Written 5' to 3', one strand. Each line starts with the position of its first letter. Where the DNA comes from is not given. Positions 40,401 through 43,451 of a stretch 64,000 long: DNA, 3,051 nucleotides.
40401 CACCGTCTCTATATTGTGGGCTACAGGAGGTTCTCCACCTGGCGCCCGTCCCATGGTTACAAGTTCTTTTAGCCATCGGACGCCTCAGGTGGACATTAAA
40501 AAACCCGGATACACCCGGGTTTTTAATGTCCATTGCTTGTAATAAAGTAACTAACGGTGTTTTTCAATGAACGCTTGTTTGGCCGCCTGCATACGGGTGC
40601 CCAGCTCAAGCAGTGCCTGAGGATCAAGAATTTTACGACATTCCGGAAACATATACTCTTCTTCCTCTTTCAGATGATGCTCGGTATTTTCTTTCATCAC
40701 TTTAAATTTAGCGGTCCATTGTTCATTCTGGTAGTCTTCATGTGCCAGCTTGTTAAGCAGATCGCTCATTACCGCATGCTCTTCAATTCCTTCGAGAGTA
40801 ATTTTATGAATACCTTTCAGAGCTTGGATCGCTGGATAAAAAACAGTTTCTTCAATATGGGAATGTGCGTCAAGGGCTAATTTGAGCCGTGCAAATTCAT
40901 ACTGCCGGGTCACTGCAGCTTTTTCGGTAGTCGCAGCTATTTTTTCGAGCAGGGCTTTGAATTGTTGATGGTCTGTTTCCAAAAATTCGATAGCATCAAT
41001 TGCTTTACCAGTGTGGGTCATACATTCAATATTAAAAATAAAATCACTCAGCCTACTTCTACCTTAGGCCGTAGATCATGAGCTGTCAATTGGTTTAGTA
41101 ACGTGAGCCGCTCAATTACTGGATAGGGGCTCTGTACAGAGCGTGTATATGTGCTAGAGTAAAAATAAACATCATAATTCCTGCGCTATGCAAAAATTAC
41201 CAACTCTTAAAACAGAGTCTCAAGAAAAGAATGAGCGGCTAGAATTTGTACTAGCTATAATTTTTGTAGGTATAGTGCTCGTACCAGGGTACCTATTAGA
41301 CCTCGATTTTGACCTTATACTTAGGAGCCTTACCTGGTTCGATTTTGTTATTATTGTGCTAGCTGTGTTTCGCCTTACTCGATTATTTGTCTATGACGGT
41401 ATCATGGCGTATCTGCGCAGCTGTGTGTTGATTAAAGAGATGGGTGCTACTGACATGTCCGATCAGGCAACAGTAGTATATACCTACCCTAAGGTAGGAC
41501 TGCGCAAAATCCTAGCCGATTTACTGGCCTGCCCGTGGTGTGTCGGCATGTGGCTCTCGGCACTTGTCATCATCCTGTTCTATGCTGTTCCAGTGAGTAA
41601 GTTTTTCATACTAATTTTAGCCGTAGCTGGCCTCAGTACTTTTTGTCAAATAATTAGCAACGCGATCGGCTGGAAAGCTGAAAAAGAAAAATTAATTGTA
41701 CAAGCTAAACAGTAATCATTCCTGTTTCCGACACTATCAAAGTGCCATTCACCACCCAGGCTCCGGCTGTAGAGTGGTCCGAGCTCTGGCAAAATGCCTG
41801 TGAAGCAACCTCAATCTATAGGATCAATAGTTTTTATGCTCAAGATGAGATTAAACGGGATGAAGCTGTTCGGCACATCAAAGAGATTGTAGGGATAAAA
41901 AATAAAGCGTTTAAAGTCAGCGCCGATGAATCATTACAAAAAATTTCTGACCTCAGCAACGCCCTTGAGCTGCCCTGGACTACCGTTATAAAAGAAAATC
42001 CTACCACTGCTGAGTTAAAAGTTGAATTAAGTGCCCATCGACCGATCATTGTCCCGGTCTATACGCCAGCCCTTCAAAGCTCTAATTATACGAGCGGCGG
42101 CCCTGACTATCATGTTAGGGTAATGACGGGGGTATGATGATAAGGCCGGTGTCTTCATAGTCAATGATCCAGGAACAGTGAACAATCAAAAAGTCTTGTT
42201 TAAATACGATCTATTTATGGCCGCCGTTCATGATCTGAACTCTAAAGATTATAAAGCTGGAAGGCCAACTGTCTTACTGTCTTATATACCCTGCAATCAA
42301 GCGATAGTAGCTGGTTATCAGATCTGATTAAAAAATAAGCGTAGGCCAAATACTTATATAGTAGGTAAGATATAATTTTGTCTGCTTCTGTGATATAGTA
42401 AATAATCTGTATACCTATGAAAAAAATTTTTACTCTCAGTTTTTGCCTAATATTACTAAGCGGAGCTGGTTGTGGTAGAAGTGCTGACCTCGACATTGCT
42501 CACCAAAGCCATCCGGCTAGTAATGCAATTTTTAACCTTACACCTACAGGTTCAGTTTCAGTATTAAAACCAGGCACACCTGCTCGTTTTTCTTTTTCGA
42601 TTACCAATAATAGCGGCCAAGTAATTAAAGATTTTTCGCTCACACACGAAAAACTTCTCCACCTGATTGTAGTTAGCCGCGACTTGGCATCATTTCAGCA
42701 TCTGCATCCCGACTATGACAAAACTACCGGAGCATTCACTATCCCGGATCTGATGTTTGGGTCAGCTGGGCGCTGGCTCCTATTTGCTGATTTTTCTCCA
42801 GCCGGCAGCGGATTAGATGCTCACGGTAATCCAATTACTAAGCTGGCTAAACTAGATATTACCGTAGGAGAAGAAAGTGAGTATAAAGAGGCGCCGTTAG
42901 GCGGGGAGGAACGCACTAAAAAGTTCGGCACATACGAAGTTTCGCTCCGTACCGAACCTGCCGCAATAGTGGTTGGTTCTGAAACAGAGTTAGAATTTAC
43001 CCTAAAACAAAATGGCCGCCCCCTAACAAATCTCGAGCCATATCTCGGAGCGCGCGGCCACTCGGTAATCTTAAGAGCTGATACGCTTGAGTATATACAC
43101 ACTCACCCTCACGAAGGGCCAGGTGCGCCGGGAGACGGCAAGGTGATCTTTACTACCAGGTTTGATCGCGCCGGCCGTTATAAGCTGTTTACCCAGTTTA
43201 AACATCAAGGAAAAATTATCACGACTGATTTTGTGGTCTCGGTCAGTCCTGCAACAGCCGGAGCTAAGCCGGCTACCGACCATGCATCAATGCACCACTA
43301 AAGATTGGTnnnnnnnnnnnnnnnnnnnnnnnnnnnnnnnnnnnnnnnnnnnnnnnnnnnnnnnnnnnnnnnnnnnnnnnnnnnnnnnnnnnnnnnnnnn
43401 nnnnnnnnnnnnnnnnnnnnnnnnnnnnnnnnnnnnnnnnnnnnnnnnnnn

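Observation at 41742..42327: C39-like cysteine peptidase gene broken by a single-base frameshift in a G5 homopolymer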

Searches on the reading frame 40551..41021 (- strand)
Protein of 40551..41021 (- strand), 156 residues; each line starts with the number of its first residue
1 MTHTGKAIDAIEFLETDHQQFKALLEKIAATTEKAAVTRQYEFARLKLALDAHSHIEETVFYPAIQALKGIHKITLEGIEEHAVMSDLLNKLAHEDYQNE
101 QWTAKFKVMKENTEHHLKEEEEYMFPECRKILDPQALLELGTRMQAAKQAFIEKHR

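Call 52: search_protein_families(library=pfam, proteins=[window:40551-41021:-], max_evalue=0.001)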
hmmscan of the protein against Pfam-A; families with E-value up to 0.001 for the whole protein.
window:40551-41021:- (156 aa): 2 families
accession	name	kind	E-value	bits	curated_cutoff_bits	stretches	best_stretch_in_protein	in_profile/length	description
PF01814.28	Hemerythrin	-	1.3e-14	55.2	25.3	1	10-127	2-126/127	Hemerythrin HHE cation binding domain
PF20651.3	EXOC6_Sec15_N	-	0.00033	21.1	27.2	1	44-94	88-138/170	Exocyst complex component EXOC6/Sec15, N-terminal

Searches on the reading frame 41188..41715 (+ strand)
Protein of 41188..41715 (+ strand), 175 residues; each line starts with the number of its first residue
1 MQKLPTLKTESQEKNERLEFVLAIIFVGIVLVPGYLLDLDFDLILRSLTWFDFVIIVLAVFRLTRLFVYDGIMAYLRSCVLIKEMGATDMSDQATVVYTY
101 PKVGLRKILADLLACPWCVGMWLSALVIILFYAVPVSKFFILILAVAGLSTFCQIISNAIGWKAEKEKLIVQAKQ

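Call 9: find_encoding_contigs(protein=window:41188-41715:+, flank=5000, max_places=10)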
Protein window:41188-41715:+ (175 aa): 1 contig read that carries it; 1 place shown.
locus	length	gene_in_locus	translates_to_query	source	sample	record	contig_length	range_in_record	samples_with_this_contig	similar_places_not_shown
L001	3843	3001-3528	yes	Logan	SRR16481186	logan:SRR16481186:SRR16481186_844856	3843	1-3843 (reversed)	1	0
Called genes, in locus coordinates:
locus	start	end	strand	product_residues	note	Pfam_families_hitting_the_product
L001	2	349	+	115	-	?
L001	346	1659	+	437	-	PF00817:IMS, PF11798:IMS_HHH (weak), PF11799:IMS_C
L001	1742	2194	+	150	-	-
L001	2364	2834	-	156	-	PF01814:Hemerythrin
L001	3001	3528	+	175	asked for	PF07098:DUF1360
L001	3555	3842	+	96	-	?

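Call 17: search_protein_families(library=pfam, proteins=[window:41188-41715:+], max_evalue=0.01)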
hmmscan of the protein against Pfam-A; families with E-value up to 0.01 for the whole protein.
window:41188-41715:+ (175 aa): 1 family
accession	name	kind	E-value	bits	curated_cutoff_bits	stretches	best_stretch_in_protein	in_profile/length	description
PF07098.16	DUF1360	-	7.2e-19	68.1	21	1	55-155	1-100/102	Protein of unknown function (DUF1360)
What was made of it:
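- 41188..41715 (+): Intact DUF1360 membrane-protein gene. Its native 3' end abuts the remnant and overlaps it by 7 nt, which marks where the peptidase gene's 5' end was lost. It is a neighbour, not part of the pseudogene. Call 17: Pfam DUF1360, 68 bits, residues 55-155.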

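Call 28: find_homologous_proteins(query=window:41188-41715:+, max_evalue=1e-10)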
Query window:41188-41715:+ (175 aa): 218 proteins with E <= 1e-10 among 504 candidates; the best 120 are listed.
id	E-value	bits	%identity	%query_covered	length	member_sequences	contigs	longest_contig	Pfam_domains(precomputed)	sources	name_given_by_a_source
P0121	1.6e-106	372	100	100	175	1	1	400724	PF07098.17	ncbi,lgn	-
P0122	5.0e-56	207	56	97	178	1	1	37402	PF07098.17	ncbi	-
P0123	2.9e-47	179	54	96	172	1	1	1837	PF07098.17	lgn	-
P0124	4.1e-47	178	52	96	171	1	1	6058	PF07098.17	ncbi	-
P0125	3.8e-46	175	55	96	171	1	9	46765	PF07098.17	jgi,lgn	jgi:hypothetical protein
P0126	7.7e-46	174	54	96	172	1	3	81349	PF07098.17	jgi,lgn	jgi:hypothetical protein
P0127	8.7e-46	174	52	96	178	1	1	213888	PF07098.17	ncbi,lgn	-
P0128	4.3e-45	172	54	94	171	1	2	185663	PF07098.17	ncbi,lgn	-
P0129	2.1e-33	134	44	94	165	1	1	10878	PF07098.17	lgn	-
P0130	8.0e-33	132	41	97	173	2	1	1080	PF07098.17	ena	-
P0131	4.2e-32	129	49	71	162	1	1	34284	PF07098.17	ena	-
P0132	5.3e-31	126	41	96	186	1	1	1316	PF07098.17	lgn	-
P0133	1.3e-30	125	42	93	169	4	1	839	PF07098.17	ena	-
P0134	1.6e-30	124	41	93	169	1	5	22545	PF07098.17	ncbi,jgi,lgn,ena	-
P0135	6.5e-30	122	41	89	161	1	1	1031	PF07098.17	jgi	jgi:hypothetical protein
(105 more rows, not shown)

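Call 29: find_encoding_contigs(protein=P0122, flank=5000, max_places=3)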
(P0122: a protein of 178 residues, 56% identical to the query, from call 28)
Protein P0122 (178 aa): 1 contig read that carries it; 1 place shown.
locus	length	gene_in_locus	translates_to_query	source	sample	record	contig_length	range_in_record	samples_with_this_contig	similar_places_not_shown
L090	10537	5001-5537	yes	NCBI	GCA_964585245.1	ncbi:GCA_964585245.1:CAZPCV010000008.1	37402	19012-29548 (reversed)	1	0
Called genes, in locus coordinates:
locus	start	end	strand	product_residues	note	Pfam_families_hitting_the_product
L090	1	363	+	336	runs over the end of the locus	PF01757:Acyl_transf_3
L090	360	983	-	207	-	PF09335:VTT_dom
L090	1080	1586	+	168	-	PF03449:GreA_GreB_N, PF01272:GreA_GreB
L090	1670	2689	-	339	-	-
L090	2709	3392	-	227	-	PF00733:Asn_synthase (weak), PF06508:QueC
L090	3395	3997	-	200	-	PF02798:GST_N, PF13417:GST_N_3, PF13409:GST_N_2, PF00043:GST_C, PF14497:GST_C_3, PF13410:GST_C_2 (weak)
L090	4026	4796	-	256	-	PF04402:SIMPL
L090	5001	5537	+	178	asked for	PF07098:DUF1360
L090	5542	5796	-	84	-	PF05768:Glrx-like (weak), PF00462:Glutaredoxin, PF13417:GST_N_3, PF13409:GST_N_2 (weak)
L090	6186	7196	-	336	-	PF00389:2-Hacid_dh, PF02826:2-Hacid_dh_C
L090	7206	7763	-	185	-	PF02659:Mntp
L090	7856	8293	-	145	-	PF00903:Glyoxalase, PF06983:3-dmu-9_3-mt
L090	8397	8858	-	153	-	PF00702:Hydrolase, PF08282:Hydrolase_3 (faint), PF13344:Hydrolase_6 (faint)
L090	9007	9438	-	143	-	-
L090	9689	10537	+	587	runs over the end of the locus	PF00999:Na_H_Exchanger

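Call 30: list_cluster_members(proteins=[P0121])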
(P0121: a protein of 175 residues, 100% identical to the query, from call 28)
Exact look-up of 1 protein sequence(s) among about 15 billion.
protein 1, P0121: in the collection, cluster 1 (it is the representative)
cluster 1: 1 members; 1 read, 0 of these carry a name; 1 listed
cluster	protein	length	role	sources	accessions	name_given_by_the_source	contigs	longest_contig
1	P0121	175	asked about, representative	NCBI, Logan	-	-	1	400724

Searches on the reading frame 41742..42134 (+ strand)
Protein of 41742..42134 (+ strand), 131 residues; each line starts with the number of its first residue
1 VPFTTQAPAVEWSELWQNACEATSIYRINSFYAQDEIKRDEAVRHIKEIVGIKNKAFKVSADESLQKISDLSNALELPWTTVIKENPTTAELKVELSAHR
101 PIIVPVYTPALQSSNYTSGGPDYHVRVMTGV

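Call 4: search_protein_families(library=pfam, proteins=[window:41742-42134:+], max_evalue=1)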
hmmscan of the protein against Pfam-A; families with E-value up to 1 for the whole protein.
seq(131 aa): 4 families
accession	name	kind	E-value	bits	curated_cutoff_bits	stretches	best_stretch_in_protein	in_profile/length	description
PF12385.14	Peptidase_C70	-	0.00023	21.5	19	1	18-131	18-111/141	Papain-like cysteine protease AvrRpt2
PF13529.12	Peptidase_C39_2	-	0.0021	19.1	24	1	8-130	10-129/143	Peptidase_C39 like family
PF24751.1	DUF7696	-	0.028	14.9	27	1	11-51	3-37/55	Family of unknown function (DUF7696)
PF12174.13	RST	-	0.16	12.3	22.7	1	32-51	32-54/67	RCD1-SRO-TAF4 (RST) plant domain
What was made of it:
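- On Peptidase_C39_2 (PF13529), papain-like clan CA: The ORF as encoded (131 aa) scores only 19.1 bits, below the cut-off (call 4).
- Closest known: Pfam PF13529 Peptidase_C39_2. Same: After repair, the full-length profile match is above the gathering score (call 4).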

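Call 8: find_encoding_contigs(protein=window:41742-42134:+, flank=5000, max_places=10)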
Protein seq(131 aa) (131 aa): no gene with exactly this product is on record in the collection.

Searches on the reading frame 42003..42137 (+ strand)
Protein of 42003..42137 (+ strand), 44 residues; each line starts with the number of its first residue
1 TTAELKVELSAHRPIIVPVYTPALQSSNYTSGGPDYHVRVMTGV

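Call 48: find_encoding_contigs(protein=window:42003-42137:+, flank=2000, max_places=6)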
Protein window:42003-42137:+ (44 aa): no gene with exactly this product is on record in the collection.

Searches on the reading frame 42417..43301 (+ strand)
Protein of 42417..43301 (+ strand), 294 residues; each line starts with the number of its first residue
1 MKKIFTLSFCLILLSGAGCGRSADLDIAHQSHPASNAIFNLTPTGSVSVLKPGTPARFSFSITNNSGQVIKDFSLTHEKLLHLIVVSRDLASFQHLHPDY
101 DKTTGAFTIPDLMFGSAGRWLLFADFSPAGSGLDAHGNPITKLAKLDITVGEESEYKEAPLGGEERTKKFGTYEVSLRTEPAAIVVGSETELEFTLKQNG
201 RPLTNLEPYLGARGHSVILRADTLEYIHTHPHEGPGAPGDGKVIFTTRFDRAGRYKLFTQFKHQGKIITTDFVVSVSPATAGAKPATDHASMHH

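Call 11: find_encoding_contigs(protein=window:42417-43301:+, flank=5000, max_places=10)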
Protein window:42417-43301:+ (294 aa): no gene with exactly this product is on record in the collection.
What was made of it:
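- Tried and rejected: Exact-product look-ups for the 131-aa ORF, the downstream 294-aa lipoprotein, and a guessed partial product (42003-42137) found nothing (calls 8, 11, 48).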

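Call 17: search_protein_families(library=pfam, proteins=[window:42417-43301:+], max_evalue=0.01)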
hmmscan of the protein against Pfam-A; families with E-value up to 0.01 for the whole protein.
window:42417-43301:+ (294 aa): 1 family
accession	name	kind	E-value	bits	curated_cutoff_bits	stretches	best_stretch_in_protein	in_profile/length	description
PF13115.11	YtkA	-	0.0095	17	25.9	0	170-205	4-37/85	YtkA-like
